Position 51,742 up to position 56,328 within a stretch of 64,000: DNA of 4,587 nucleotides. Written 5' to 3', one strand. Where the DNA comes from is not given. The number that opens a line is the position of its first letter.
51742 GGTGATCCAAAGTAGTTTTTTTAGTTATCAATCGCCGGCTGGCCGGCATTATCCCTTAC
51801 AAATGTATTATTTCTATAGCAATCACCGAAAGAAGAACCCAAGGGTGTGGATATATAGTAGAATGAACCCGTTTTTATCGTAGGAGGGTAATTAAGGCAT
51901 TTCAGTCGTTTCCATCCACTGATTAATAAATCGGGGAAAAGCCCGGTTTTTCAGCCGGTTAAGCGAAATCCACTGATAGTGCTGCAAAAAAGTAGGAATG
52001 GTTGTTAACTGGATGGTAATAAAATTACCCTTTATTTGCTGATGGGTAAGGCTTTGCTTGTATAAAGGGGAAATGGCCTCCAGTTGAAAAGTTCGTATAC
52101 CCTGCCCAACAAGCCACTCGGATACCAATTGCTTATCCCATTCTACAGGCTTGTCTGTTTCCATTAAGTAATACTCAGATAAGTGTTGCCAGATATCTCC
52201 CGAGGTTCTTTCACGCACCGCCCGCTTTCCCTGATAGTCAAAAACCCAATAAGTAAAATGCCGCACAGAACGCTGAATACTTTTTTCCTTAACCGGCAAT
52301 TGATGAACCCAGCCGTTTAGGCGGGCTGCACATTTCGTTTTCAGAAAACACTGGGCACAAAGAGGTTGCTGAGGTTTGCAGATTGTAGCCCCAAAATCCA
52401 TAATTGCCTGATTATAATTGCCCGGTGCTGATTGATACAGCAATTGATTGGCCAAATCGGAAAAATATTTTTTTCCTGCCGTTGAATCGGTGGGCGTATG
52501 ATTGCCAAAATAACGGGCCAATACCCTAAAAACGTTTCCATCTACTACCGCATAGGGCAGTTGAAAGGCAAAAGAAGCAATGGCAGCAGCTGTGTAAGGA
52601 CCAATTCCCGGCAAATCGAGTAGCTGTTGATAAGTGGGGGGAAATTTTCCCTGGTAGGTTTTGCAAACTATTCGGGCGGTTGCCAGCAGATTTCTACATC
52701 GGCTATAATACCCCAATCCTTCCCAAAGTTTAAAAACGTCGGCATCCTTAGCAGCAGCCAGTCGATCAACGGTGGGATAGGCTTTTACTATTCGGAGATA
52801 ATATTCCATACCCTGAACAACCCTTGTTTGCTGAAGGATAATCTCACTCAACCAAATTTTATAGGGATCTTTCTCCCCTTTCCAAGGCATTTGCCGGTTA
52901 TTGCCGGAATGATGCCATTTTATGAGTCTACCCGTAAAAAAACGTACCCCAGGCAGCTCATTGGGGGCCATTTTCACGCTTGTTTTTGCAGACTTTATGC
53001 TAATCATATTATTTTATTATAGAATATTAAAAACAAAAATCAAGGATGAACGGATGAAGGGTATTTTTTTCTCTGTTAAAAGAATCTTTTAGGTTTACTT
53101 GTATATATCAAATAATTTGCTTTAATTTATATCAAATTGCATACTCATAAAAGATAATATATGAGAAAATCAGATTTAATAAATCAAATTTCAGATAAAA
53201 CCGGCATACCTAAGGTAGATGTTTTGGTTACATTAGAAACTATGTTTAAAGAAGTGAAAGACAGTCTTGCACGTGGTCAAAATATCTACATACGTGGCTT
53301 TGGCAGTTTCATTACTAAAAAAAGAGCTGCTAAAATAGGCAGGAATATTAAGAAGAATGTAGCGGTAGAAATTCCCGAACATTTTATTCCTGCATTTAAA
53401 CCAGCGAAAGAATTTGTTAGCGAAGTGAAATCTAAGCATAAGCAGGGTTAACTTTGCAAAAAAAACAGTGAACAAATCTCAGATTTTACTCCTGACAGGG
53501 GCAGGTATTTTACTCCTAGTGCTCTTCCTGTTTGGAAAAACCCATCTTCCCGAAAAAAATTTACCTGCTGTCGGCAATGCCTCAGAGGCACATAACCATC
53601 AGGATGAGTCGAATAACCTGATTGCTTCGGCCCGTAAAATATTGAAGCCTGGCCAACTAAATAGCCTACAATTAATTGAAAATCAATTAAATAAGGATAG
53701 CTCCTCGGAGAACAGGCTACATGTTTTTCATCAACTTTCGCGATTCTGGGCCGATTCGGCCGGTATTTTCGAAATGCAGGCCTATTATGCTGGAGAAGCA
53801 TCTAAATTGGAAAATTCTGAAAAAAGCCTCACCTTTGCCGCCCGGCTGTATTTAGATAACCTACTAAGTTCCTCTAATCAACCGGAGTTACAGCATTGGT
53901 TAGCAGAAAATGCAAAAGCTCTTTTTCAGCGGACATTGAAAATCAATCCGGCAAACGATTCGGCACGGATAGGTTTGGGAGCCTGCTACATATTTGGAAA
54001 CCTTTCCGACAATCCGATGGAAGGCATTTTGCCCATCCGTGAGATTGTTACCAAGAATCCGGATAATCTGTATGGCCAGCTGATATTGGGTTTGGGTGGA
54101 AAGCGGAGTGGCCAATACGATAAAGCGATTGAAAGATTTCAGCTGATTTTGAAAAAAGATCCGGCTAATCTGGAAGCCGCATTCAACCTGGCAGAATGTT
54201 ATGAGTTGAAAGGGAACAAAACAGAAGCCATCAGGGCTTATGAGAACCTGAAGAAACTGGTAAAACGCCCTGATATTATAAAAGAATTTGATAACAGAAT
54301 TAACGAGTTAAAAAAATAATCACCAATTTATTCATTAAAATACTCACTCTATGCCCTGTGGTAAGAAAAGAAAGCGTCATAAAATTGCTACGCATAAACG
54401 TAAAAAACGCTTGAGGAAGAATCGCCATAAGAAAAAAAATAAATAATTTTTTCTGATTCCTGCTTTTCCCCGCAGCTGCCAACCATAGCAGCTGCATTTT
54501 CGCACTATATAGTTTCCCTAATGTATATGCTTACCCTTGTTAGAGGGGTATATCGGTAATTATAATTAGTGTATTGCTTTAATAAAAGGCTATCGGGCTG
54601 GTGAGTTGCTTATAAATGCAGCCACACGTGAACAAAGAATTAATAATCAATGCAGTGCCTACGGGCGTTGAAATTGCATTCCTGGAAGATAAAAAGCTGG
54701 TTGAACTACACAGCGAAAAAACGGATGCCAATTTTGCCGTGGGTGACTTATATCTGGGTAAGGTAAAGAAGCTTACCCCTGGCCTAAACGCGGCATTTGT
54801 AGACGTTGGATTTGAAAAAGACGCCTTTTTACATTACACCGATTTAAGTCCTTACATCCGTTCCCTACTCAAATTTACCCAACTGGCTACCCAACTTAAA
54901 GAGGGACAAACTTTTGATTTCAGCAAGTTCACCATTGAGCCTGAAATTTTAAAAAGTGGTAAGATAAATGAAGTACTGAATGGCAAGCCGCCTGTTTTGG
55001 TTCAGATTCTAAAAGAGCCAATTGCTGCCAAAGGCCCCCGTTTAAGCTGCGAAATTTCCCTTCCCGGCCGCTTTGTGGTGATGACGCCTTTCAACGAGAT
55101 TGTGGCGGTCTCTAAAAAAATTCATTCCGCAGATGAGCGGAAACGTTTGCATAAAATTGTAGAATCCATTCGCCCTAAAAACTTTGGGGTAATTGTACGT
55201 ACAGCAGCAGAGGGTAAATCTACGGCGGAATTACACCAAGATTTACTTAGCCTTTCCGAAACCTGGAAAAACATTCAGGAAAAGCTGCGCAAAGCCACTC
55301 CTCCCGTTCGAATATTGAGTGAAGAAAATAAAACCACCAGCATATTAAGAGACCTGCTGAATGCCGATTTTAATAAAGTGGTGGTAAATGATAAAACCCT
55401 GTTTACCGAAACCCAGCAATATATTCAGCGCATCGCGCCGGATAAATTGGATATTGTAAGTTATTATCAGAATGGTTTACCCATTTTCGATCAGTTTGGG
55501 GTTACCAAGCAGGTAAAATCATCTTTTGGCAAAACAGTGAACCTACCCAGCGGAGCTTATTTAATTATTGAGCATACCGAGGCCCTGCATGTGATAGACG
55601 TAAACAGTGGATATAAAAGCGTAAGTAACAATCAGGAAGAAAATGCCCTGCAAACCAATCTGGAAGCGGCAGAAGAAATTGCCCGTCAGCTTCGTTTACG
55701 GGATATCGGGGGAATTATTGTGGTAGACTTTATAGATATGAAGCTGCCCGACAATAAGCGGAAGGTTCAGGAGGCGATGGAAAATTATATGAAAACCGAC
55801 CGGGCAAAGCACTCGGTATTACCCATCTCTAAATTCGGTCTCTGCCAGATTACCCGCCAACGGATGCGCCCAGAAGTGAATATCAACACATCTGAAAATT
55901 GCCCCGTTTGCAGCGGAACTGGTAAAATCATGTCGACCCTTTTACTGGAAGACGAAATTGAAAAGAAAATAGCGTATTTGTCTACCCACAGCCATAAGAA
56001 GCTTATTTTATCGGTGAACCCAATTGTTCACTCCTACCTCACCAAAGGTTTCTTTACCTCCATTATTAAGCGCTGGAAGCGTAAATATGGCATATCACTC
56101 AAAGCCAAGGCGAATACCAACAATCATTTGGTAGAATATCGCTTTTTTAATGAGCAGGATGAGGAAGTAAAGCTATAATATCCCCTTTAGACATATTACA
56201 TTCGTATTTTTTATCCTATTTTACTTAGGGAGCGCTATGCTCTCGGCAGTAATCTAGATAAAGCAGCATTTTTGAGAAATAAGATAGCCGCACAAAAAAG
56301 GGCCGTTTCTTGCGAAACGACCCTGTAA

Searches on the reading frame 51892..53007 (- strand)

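Call 13: search_protein_families(library=pfam, proteins=[window:51892-53007:-], max_evalue=0.001)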
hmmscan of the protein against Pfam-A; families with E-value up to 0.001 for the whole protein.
window:51892-53007:- (371 aa): 3 families
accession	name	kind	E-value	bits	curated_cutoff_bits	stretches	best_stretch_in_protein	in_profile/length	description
PF00730.31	HhH-GPD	-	7.6e-17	62.1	26.2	1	54-175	2-96/108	HhH-GPD superfamily base excision DNA repair protein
PF00633.29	HHH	-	4e-09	36.3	24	1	117-146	1-30/30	Helix-hairpin-helix motif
PF14815.12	NUDIX_4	-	1.5e-06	28.4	35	1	253-364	2-110/113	NUDIX domain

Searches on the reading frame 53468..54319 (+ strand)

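Call 13: search_protein_families(library=pfam, proteins=[window:53468-54319:+], max_evalue=0.001)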
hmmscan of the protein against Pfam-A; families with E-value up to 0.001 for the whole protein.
window:53468-54319:+ (283 aa): 16 families
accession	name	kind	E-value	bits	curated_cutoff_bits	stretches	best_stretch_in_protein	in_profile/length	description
PF14559.12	TPR_19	-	1.8e-14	54.3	25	1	214-261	4-51/68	Tetratricopeptide repeat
PF13432.12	TPR_16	-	2.4e-10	41.1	32.7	1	213-259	9-54/65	Tetratricopeptide repeat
PF13431.12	TPR_17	-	1.6e-08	34.6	24.4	0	225-255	3-33/34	Tetratricopeptide repeat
PF07719.23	TPR_2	-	2e-08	34.2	27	0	236-264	2-30/34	Tetratricopeptide repeat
PF13174.12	TPR_6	-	6.8e-08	33.1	26.3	0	236-263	1-28/33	Tetratricopeptide repeat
PF13428.12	TPR_14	-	1.3e-07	32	23.5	0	208-243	8-43/44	Tetratricopeptide repeat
PF23914.1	TPR_CcmH_CycH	-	3.1e-07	30.8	42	1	146-233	66-153/158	Cytochrome c-type biogenesis protein H TPR domain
PF13176.12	TPR_7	-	9.5e-07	28.9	27.9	0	239-268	3-32/36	Tetratricopeptide repeat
PF13424.12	TPR_12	-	3.2e-05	24.5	30.1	1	217-259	26-69/77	Tetratricopeptide repeat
PF13414.12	TPR_11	-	0.00011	22.3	26.8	0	214-249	7-42/42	TPR repeat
PF12895.13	ANAPC3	-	0.00012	22.7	27.2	1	215-261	3-49/82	Anaphase-promoting complex, cyclosome, subunit 3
PF14561.12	TPR_20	-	0.00032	21.4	25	0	228-256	15-43/90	Tetratricopeptide repeat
PF13181.12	TPR_8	-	0.00033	21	25.7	0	236-260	2-26/34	Tetratricopeptide repeat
PF24575.1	TPR_Slam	-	0.00044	21.1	35.2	0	203-244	49-90/104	Surface lipoprotein assembly modifier, N-terminal TPR repeats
PF03704.23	BTAD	-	0.00046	21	22.1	0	213-266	74-127/146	Bacterial transcriptional activator domain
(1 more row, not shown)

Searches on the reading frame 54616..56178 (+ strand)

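Call 13: search_protein_families(library=pfam, proteins=[window:54616-56178:+], max_evalue=0.001)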
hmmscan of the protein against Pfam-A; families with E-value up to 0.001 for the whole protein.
window:54616-56178:+ (520 aa): 1 family
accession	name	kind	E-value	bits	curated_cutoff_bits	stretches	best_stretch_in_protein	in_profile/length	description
PF10150.14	RNase_E_G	-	2.3e-102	342.5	25.5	1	148-417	1-270/270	Ribonuclease E/G family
